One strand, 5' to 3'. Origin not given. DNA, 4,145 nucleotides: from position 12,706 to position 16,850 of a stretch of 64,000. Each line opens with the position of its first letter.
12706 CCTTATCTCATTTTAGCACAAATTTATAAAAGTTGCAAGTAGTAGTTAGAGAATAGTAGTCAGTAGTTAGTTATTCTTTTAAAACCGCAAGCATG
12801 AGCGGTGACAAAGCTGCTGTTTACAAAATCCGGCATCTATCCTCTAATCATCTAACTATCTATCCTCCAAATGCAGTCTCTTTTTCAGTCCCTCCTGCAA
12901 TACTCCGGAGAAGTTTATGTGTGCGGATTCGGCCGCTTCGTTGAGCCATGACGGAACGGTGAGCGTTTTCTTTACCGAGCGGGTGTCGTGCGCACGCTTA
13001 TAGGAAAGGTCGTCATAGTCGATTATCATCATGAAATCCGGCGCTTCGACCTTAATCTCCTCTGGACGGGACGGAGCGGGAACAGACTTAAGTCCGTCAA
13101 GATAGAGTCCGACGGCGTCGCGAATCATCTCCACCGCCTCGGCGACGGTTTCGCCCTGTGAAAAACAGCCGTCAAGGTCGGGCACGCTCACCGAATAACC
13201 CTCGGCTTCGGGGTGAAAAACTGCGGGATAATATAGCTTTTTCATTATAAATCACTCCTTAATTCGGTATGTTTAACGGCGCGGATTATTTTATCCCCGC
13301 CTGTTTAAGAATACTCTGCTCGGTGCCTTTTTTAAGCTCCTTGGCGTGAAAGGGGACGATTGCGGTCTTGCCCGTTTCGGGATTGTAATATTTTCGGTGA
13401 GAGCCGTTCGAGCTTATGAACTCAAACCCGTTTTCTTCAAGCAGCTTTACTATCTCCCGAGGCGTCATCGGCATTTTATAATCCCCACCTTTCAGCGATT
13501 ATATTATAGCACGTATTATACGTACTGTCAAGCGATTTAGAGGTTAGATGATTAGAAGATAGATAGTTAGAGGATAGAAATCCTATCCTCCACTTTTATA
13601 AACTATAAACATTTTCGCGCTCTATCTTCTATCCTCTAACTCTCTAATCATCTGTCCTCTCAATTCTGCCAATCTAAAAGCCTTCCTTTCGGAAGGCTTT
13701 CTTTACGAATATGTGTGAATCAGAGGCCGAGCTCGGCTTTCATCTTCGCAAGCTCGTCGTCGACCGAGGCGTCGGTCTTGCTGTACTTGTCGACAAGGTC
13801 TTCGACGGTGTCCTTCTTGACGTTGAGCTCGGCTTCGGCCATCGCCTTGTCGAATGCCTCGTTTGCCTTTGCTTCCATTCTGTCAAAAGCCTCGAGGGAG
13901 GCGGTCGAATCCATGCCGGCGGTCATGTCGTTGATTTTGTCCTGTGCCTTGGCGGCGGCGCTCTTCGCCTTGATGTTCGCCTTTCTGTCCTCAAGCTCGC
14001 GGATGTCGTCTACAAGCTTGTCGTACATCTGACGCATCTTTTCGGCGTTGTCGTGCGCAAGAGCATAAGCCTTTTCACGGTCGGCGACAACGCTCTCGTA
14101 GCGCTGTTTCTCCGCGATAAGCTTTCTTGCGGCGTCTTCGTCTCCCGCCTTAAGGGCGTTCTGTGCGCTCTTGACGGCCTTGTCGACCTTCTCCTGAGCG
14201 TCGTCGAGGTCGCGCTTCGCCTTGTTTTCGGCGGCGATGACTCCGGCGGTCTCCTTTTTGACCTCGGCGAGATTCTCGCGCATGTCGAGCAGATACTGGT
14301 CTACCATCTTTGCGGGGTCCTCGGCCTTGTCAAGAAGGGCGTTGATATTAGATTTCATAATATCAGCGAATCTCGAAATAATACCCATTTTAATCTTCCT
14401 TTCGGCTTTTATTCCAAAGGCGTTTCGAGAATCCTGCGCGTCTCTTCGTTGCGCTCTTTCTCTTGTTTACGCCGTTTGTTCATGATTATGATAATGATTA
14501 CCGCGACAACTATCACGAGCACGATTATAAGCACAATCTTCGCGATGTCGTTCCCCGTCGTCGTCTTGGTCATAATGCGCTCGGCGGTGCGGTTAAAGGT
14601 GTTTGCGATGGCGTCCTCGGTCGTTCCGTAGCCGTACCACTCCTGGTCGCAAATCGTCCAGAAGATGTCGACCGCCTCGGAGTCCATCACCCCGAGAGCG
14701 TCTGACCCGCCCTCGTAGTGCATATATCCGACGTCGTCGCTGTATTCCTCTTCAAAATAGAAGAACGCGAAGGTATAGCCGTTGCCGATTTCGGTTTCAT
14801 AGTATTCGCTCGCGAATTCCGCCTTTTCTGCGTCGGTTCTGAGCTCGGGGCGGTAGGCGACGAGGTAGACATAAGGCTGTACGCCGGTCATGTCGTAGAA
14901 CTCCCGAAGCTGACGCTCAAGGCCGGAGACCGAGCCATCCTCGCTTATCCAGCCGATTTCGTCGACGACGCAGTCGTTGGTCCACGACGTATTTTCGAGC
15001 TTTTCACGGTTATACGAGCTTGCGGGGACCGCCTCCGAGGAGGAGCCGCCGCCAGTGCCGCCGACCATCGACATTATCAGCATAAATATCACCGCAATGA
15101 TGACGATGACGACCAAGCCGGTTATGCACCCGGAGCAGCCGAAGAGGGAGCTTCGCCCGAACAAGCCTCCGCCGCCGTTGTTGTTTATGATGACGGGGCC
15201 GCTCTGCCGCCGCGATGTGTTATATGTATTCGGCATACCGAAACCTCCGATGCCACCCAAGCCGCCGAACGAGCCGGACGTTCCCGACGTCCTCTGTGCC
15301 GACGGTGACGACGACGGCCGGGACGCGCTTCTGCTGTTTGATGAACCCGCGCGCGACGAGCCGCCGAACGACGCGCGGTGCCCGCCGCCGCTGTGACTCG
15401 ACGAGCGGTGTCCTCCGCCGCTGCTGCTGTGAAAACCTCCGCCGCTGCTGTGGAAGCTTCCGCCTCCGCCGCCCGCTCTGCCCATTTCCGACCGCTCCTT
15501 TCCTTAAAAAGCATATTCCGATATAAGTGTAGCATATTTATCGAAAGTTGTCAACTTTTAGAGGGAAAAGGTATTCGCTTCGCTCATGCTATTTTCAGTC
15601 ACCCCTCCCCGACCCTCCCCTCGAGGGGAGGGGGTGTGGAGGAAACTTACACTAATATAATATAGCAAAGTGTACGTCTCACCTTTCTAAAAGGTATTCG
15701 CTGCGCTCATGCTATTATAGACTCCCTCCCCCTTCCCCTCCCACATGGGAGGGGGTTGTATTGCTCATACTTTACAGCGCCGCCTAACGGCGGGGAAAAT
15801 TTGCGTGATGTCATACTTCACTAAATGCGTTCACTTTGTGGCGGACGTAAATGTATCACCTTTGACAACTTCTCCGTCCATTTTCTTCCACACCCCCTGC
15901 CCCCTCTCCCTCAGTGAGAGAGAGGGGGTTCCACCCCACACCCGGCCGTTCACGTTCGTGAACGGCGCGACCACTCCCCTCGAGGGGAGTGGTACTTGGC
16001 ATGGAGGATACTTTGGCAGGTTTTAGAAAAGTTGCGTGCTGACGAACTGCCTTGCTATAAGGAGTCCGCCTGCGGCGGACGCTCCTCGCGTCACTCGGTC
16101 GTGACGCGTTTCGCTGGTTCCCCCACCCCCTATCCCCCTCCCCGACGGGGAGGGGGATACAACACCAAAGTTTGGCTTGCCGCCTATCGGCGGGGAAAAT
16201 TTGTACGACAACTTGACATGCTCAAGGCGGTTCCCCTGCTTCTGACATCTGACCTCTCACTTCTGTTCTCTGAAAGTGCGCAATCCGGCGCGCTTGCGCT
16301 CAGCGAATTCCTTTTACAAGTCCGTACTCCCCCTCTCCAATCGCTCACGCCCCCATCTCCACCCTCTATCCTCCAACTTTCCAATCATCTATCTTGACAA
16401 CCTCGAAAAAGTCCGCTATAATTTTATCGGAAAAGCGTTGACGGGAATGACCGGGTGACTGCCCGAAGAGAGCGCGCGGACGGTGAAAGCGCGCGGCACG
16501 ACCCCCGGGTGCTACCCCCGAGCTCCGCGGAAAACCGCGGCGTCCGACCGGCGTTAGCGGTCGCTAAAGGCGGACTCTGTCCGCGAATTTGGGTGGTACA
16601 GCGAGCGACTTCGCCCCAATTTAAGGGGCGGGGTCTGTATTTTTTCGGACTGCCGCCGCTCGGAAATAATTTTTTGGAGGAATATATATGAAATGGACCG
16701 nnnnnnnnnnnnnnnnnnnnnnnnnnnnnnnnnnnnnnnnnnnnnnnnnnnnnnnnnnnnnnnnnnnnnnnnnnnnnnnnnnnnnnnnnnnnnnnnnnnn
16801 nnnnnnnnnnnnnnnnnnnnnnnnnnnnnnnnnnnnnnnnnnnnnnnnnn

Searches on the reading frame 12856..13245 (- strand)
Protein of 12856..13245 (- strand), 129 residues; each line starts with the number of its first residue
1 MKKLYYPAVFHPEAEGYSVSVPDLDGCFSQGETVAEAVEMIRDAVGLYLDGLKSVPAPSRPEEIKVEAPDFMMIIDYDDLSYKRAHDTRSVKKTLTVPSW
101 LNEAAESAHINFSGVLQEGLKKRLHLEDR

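Call 9: search_protein_families(library=pfam, proteins=[window:12856-13245:-])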
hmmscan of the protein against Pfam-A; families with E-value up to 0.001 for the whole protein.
window:12856-13245:- (129 aa): 1 family
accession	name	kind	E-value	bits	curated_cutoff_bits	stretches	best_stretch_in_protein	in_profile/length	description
PF15919.11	HicB_lk_antitox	-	2.8e-13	50.5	27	1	6-78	1-81/123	HicB_like antitoxin of bacterial toxin-antitoxin system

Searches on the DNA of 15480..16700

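Call 67: search_rna_families(source=window, start=15480, end=16700, threshold=evalue, max_evalue=0.1)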
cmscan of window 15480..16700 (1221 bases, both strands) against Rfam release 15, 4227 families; matches with E-value up to 0.1: 1.
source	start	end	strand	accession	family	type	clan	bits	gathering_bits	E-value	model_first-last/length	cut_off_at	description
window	16429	16621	+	RF00230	T-box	Cis-reg; leader;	-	77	93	1.2e-16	1-219/219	no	T-box leader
